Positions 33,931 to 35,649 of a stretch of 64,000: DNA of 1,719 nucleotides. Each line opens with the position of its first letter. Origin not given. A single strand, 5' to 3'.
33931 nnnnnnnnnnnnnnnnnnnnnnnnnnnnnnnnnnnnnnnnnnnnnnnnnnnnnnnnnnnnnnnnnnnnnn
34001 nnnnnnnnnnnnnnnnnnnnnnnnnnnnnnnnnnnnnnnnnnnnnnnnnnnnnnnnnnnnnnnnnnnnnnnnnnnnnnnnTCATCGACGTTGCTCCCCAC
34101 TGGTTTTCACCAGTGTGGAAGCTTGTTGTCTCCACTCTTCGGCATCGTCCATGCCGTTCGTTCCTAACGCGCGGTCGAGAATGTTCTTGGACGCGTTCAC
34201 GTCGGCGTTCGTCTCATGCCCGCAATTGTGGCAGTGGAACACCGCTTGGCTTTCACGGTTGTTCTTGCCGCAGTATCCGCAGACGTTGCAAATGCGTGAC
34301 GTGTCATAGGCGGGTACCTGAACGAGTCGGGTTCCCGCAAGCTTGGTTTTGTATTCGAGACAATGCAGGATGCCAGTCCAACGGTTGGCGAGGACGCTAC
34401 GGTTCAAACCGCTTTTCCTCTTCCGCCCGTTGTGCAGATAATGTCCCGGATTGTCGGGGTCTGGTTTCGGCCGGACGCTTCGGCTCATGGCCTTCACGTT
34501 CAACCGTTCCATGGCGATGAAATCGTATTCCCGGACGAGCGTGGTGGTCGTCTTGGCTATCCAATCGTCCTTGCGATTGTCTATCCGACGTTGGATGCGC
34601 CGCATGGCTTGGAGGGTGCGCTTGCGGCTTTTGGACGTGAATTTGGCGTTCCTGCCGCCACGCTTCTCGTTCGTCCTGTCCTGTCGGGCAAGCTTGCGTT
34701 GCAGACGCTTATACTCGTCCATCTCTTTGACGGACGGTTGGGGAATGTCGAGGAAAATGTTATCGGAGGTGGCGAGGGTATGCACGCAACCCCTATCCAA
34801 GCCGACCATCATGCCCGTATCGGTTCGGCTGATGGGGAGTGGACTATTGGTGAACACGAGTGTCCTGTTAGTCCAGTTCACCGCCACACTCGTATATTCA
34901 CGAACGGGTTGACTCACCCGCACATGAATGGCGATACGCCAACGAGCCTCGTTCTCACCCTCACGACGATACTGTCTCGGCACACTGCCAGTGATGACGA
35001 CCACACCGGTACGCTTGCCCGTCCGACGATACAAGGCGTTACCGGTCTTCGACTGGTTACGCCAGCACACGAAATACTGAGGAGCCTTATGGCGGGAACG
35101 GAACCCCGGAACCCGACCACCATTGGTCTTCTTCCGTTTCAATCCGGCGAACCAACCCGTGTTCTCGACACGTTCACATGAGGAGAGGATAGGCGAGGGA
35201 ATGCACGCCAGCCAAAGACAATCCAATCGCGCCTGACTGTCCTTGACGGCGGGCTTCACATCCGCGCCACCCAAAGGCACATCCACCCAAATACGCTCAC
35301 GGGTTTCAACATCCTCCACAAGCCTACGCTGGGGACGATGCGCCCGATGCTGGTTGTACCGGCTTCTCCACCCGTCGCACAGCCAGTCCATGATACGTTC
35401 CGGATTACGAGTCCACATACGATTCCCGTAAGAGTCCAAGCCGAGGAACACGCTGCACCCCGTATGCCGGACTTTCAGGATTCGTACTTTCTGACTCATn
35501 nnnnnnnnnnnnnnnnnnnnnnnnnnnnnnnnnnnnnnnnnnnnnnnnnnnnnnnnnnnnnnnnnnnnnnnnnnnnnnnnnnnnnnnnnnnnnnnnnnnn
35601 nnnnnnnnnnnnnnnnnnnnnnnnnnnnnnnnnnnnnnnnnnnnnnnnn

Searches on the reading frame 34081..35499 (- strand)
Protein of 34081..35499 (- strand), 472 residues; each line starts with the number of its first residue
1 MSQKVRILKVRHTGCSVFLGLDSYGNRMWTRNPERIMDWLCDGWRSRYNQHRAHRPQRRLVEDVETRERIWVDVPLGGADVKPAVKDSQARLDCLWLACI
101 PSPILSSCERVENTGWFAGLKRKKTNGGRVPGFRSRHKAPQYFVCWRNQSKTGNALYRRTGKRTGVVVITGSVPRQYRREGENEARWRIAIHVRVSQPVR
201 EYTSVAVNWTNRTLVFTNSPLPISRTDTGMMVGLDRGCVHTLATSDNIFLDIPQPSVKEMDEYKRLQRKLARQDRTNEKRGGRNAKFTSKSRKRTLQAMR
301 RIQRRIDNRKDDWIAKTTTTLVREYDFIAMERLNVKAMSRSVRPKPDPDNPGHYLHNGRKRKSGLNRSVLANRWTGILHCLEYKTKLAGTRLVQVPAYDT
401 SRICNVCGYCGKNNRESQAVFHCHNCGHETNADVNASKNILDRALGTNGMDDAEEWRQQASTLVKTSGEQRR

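Call 3: search_protein_families(library=pfam, proteins=[window:34081-35499:-], max_evalue=0.01)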
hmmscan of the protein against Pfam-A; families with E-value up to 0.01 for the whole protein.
window:34081-35499:- (472 aa): 2 families
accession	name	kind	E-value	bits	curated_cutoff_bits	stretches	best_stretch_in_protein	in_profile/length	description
PF07282.18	Cas12f1-like_TNB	-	5.6e-18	65.3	26.3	1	374-440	1-60/60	Cas12f1-like, TNB domain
PF01385.25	OrfB_IS605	-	3.7e-12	46.9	30.5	1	225-341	12-119/120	Probable transposase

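Call 24: find_homologous_proteins(query=window:34081-35499:-, max_evalue=0.00001)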
Query window:34081-35499:- (472 aa): 1316 proteins with E <= 0.00001 among 4655 candidates; the best 120 are listed.
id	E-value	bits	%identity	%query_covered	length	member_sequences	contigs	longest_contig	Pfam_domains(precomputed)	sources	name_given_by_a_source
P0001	0.0e+0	1035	94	100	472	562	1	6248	PF01385.26,PF07282.19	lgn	-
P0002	0.0e+0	1018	92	100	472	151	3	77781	PF01385.26,PF07282.19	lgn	-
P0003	2.9e-297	1004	92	100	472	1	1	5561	PF01385.26,PF07282.19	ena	-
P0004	2.4e-295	998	89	100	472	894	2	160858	PF01385.26,PF07282.19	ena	-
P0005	1.9e-282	955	86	100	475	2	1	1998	PF01385.26,PF07282.19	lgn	-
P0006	1.3e-250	850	77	98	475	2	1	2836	PF01385.26,PF07282.19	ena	-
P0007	1.5e-248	843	75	100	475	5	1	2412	PF01385.26,PF07282.19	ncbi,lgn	-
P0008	5.3e-221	753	70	97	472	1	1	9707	PF26235.1,PF01385.26,PF07282.19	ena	-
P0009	4.2e-219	746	69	98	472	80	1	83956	PF01385.26,PF07282.19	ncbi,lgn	-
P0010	4.9e-208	710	64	100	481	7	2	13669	PF01385.26,PF07282.19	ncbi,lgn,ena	-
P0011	3.2e-204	697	67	96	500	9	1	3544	PF01385.26,PF07282.19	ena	-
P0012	6.6e-201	686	65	96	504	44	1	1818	PF01385.26,PF07282.19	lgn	-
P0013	1.7e-200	685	65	98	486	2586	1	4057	PF01385.26,PF07282.19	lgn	-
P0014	1.7e-200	685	64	99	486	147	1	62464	PF01385.26,PF07282.19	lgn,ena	-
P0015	2.3e-200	685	65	96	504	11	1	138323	PF01385.26,PF07282.19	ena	-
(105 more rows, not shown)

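Call 25: find_encoding_contigs(protein=window:34081-35499:-, flank=10000, max_places=8)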
Protein window:34081-35499:- (472 aa): 24 contigs read that carry it; 8 places shown.
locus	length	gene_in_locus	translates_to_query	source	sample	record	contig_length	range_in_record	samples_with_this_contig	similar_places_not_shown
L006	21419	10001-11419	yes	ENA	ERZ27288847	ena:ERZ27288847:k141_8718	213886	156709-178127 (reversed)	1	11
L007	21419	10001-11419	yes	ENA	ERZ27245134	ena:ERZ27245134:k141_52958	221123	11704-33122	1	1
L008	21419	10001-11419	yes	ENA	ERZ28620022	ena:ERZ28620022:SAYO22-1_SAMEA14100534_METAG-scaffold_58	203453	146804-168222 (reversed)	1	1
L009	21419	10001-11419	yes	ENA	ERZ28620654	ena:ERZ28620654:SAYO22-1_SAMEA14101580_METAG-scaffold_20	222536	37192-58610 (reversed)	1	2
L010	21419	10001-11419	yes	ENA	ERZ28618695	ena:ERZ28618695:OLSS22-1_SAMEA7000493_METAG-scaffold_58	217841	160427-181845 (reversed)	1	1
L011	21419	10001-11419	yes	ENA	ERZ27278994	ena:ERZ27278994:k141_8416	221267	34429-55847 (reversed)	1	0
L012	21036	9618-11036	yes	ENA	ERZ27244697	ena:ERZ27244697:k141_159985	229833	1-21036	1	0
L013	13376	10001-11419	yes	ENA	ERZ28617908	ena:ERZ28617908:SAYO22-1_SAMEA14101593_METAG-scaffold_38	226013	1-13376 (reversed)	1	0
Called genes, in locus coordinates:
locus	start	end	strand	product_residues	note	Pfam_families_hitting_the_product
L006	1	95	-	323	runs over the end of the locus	-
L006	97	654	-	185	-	-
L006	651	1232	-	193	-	-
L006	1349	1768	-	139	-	-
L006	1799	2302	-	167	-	PF14354:Lar_restr_allev (faint)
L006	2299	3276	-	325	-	-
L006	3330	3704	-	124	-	-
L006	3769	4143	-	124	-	-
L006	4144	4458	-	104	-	-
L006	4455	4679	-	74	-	-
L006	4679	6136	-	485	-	PF01385:OrfB_IS605, PF07282:Cas12f1-like_TNB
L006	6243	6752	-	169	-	-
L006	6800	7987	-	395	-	PF04203:Sortase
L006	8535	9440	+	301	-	PF04796:RepA_C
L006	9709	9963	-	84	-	-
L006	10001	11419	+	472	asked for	PF01385:OrfB_IS605, PF07282:Cas12f1-like_TNB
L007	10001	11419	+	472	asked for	PF01385:OrfB_IS605, PF07282:Cas12f1-like_TNB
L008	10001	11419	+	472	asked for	PF01385:OrfB_IS605, PF07282:Cas12f1-like_TNB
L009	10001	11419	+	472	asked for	PF01385:OrfB_IS605, PF07282:Cas12f1-like_TNB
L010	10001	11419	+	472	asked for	PF01385:OrfB_IS605, PF07282:Cas12f1-like_TNB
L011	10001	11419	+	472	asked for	PF01385:OrfB_IS605, PF07282:Cas12f1-like_TNB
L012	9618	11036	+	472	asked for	PF01385:OrfB_IS605, PF07282:Cas12f1-like_TNB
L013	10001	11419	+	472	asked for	PF01385:OrfB_IS605, PF07282:Cas12f1-like_TNB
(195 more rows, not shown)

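Call 32: search_protein_families(library=pfam, proteins=[P0008], max_evalue=10)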
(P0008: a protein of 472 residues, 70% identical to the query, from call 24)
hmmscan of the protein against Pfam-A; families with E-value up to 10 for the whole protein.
P0008 (472 aa): 3 families
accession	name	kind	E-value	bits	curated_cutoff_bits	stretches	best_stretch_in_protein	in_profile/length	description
PF07282.18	Cas12f1-like_TNB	-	3.3e-21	75.6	26.3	1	374-440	1-60/60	Cas12f1-like, TNB domain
PF01385.25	OrfB_IS605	-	2.2e-12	47.7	30.5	1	223-340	10-118/120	Probable transposase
PF18551.6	TackOD1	-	0.013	15.5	32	1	403-431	87-115/188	Thaumarchaeal output domain 1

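Call 33: search_solved_structures(query=A5, max_evalue=0.01, show_alignments=1)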
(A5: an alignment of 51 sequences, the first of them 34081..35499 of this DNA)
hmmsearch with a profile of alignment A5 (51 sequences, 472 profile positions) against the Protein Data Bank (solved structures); distinct sequences matched with E-value up to 0.01: 32.
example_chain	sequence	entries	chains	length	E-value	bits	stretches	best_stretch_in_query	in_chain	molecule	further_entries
9jfs_A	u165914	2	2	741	6.8e-26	94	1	227-439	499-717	Cas12p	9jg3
9j09_A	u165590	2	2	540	2.1e-23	85.8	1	193-456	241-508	Transposase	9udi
9yyg_A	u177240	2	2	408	4e-21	78.3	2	363-461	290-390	AI-designed RNA-guided nuclease | AI-generated RNA-guided nuclease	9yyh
9nzq_A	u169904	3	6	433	4e-20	75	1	364-447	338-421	Cas12f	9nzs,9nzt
8j1j_A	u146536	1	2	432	6.5e-20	74.3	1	372-440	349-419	Transposase IS605 OrfB C-terminal domain-containing protein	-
7wju_A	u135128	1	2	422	6.8e-20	74.3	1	372-440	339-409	OrfB_Zn_ribbon domain-containing protein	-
8j3r_A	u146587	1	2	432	6.9e-20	74.2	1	372-440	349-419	Transposase IS605 OrfB C-terminal domain-containing protein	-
8j12_A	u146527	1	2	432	7e-20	74.2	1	372-440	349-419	Transposase IS605 OrfB C-terminal domain-containing protein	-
8dzj_A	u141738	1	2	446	7.6e-20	74.1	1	372-440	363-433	OrfB_Zn_ribbon domain-containing protein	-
8hr5_A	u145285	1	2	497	9.6e-20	73.8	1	361-440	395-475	Transposase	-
8bf8_A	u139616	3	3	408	2e-18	69.4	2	364-461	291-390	RNA-guided DNA endonuclease TnpB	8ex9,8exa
8h1j_A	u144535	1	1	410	2e-18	69.4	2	364-461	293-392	RNA-guided DNA endonuclease TnpB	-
8iaz_A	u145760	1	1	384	8.5e-16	60.8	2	363-441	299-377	Transposase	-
9jfo_A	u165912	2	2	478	4e-14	55.2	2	372-444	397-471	LaTranC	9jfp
9jfq_A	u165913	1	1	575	4.1e-14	55.2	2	372-445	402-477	LaTranC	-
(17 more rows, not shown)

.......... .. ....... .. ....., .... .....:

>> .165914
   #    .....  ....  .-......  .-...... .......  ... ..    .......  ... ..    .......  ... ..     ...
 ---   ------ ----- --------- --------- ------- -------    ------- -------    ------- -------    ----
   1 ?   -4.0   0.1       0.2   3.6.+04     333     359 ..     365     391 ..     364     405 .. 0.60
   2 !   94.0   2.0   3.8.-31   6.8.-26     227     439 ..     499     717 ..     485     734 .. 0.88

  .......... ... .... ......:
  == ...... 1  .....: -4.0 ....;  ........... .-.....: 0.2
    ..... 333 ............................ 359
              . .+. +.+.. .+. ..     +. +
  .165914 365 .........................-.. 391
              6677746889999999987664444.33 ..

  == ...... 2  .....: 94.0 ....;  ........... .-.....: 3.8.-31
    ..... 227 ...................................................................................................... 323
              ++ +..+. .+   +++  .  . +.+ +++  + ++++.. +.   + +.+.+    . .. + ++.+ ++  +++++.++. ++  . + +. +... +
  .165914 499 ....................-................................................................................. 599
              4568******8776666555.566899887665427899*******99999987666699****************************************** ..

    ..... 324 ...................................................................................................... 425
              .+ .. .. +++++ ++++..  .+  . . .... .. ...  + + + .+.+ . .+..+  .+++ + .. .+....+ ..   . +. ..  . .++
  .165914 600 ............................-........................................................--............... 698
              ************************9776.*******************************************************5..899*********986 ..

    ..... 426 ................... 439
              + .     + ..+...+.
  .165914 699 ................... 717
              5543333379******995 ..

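Call 34: find_related_loci(query=A5, collection=genome_contigs, flank=3000)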
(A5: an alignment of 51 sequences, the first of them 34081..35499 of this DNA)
Query A5 (472 aa) in genome_contigs; peptide patterns used: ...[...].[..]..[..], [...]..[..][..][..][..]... (x = any residue, [..] = any of these).
68 stretches matched a pattern; 6 encode a relative of the query (tblastn E <= 1e-3); 6 distinct loci.
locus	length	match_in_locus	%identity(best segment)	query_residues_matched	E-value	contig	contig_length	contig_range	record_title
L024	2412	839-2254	75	1-472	0e+0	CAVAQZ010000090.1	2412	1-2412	Dysosmobacter segnis isolate H07660-L1_cleanbin_000008 genome assembly, contig: Spades_H07660-L1_contig_22018, whole gen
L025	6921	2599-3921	66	14-454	0e+0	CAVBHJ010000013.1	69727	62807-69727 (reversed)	bacterium isolate G02646-L1_cleanbin_000012 genome assembly, contig: Spades_G02646-L1_contig_185, whole genome shotgun s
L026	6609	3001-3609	39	232-447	1e-30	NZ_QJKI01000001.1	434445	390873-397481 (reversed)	Rivihabitans pingtungensis strain DSM 29661 Ga0244579_101, whole genome shotgun sequence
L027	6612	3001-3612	35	232-445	6e-27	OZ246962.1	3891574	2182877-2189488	MAG: Endozoicomonas sp. isolate 6882c0ec-832b-4062-ba84-d61c2ea044f2 genome assembly, chromosome: 1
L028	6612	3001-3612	35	232-445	5e-26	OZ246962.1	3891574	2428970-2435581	MAG: Endozoicomonas sp. isolate 6882c0ec-832b-4062-ba84-d61c2ea044f2 genome assembly, chromosome: 1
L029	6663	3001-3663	32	232-445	1e-22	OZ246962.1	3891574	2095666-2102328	MAG: Endozoicomonas sp. isolate 6882c0ec-832b-4062-ba84-d61c2ea044f2 genome assembly, chromosome: 1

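Call 35: find_related_loci(query=A5, collection=metagenome_contigs, flank=2500)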
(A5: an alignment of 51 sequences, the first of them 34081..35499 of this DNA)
Query A5 (472 aa) in metagenome_contigs; peptide patterns used: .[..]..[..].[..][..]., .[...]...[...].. (x = any residue, [..] = any of these).
600 stretches matched a pattern (row limit reached: there are more); 442 encode a relative of the query (tblastn E <= 1e-3); the best 80 are kept; 80 distinct loci.
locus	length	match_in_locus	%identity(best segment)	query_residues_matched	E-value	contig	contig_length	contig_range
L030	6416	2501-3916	98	1-472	0e+0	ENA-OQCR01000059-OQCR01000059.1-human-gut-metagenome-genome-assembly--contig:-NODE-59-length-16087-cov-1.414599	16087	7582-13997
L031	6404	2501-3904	94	1-468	0e+0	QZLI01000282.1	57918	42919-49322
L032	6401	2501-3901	57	1-462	2e-160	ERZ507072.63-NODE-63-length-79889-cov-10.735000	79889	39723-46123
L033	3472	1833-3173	55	1-449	8e-161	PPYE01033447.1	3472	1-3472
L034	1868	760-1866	57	1-371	2e-139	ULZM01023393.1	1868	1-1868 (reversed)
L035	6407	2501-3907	40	1-470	1e-81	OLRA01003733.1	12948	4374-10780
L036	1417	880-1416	61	1-179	1e-70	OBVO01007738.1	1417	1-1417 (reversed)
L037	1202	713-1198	60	1-162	4e-60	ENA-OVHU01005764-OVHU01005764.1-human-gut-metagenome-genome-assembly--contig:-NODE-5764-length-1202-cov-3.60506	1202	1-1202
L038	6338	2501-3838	59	1-449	3e-166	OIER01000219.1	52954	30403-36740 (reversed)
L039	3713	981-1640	41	214-445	3e-46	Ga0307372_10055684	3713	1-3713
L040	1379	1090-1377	70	1-96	5e-40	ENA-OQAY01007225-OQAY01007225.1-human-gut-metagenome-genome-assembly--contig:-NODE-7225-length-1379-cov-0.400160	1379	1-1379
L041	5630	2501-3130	36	216-445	3e-38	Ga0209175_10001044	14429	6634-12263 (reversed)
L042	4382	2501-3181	38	208-445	3e-36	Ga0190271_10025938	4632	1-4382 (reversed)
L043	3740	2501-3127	37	220-450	1e-35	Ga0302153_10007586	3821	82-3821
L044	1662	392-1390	34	85-452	1e-35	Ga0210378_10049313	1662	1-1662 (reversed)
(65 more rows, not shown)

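Call 39: predict_structure(alignment_id=A5)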
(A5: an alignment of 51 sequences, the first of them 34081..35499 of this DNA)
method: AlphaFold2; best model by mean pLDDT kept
length: 472 residues; sequences in the alignment: 51
mean_pLDDT: 74.1   pTM: 0.47
mean pLDDT of the five models: 74.1, 74.1, 73.8, 73.7, 71.2
residues with pLDDT >= 90: 84; 70-90: 254; 50-70: 57; < 50: 77
segments of 3 or more residues with pLDDT < 50: 113-138, 149-151, 220-222, 338-341, 357-370, 448-472
pLDDT, mean of each block of 10 residues (from residue 1): 76 92 87 90 82 73 76 73 79 86 79 40 28 38 69 74 90 90 91 83 80 73 65 78 85 86 94 89 83 93 87 87 89 59 63 53 43 77 77 79 83 72 88 88 68 31 29 26
secondary structure, 60 per line:
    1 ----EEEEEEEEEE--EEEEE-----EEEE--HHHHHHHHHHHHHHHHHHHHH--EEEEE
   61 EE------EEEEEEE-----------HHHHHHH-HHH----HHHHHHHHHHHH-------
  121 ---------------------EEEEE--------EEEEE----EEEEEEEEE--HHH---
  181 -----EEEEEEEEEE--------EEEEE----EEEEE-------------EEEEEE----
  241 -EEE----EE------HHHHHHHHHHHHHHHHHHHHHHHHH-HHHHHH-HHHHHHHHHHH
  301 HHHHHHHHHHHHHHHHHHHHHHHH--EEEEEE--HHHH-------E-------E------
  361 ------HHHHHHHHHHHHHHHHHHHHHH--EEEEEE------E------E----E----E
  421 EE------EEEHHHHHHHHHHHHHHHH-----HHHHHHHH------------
elements in order: E5-14 E17-21 E27-30 H33-53 E56-62 E69-75 H87-93 H102-113 E142-146 E155-159 E164-172 E186-195 E204-208 E213-217 E231-236 E242-244 H257-281 H283-288 H290-324 E327-332 H335-338 H367-388 E391-396 E420-422 E429-431 H432-447 H453-460

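Call 42: fold_search(model_id=the predicted structure, library=pdb)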
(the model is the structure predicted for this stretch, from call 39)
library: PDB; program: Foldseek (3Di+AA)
matches with E <= 10: 498; with E <= 0.001: 49
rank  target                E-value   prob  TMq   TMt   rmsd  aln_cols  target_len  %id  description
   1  8h1j_A                1.3e-13  1.00  0.36  0.46  17.6       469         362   18  Cryo-EM structure of the TnpB-omegaRNA-target DNA ternary complex (released 2023-04-12)
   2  8iaz_A                1.8e-12  1.00  0.39  0.47  19.4       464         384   17  Cryo-EM structure of the ISFba1 TnpB-reRNA-dsDNA complex (released 2024-04-17)
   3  9jfq_A                1.8e-11  1.00  0.36  0.36  21.8       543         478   15  Structure of LaTranC complex bound to 27nt complementary DNA substrate, conformation 2 (released 2025-10-08)
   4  8dzj_A                2.2e-11  1.00  0.32  0.36  17.3       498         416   15  Cryo-EM structure of Acidibacillus sulfuroxidans Cas12f in complex with sgRNA and target DNA (released 2023-07-12)
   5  7wju_A                2.5e-11  1.00  0.31  0.35  16.2       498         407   15  Cryo-EM structure of the AsCas12f1-sgRNAv1-dsDNA ternary complex (released 2023-01-18)
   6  9nzq_A                4.1e-11  1.00  0.32  0.35  17.4       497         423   14  Cryo-EM structure of OsCas12f-gRNA-DNA ternary complex. State II (released 2026-04-08)
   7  8hr5_A                4.3e-11  1.00  0.30  0.30  13.9       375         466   18  Cryo-EM structure of the CnCas12f1-sgRNA-DNA complex (released 2023-09-06)
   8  8j12_A                8.5e-11  1.00  0.31  0.34  18.1       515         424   15  Cryo-EM structure of the AsCas12f-sgRNA-target DNA ternary complex (released 2023-09-27)
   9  9jfs_A                1.4e-10  1.00  0.37  0.34   8.9       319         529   16  Structure of Cas12p-TrxA-guide RNA-target DNA complex(29nt TS and 11nt NTS) (released 2025-09-10)
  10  9nzs_A                1.5e-10  1.00  0.32  0.35  18.1       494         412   14  Cryo-EM structure of OsCas12f-gRNA-DNA ternary complex. State III (released 2026-04-08)
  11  8j3r_A                1.5e-10  1.00  0.32  0.35  17.4       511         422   15  Cryo-EM structure of the AsCas12f-HKRA-sgRNAS3-5v7-target DNA (released 2023-09-27)
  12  8j1j_A                2.1e-10  1.00  0.32  0.35  18.5       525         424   14  Cryo-EM structure of the AsCas12f-YHAM-sgRNAS3-5v7-target DNA (released 2023-09-27)
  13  8j3r_B                5.1e-10  1.00  0.26  0.31  23.7       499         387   14  Cryo-EM structure of the AsCas12f-HKRA-sgRNAS3-5v7-target DNA (released 2023-09-27)
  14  9b0l_P                9.0e-10  1.00  0.37  0.37  16.7       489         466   15  Cryo-EM structure of Acanthamoeba polyphaga mimivirus Fanzor2 ternary complex (released 2024-10-09)
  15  9jg3_A                1.5e-09  1.00  0.37  0.30  24.9       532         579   14  Structure of Cas12p-TrxA-guide RNA-target DNA complex(33-bp dsDNA) (released 2025-09-10)
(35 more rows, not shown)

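Call 67: search_protein_families(library=ncbifam, proteins=[window:34081-35499:-], max_evalue=0.001)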
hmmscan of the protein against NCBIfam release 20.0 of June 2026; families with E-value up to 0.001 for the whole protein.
window:34081-35499:- (472 aa): 7 families
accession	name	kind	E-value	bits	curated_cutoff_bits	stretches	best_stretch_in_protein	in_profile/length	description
NF040570.1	guided_TnpB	subfamily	7.8e-48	163.7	100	1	115-443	87-389/389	RNA-guided endonuclease TnpB family protein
NF038192.1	V_cas_c2c8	exception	6.8e-29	101.3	350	1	228-409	261-452/457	type V CRISPR-associated protein C2c8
NF038281.1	IS200_TnpB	exception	1.2e-25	90.4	425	2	363-445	276-360/360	IS200/IS605 family element RNA-guided endonuclease TnpB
NF038280.1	IS607_TnpB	exception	2.5e-18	66.3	350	1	224-442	197-390/431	IS607 family element RNA-guided endonuclease TnpB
NF049972.1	CRISPR_Cas12f2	exception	1.4e-15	57.1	450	1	227-445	324-520/524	type V CRISPR-associated effector Cas12f2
NF045604.1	cas_Cas12e_CasX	equivalog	2.3e-06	26.2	200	1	414-440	855-881/886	type V CRISPR RNA-guided endonuclease Cas12e/CasX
TIGR01766.2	TIGR01766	domain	0.00025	21.5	32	0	308-401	3-82/82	IS200/IS605 family accessory protein TnpB-related protein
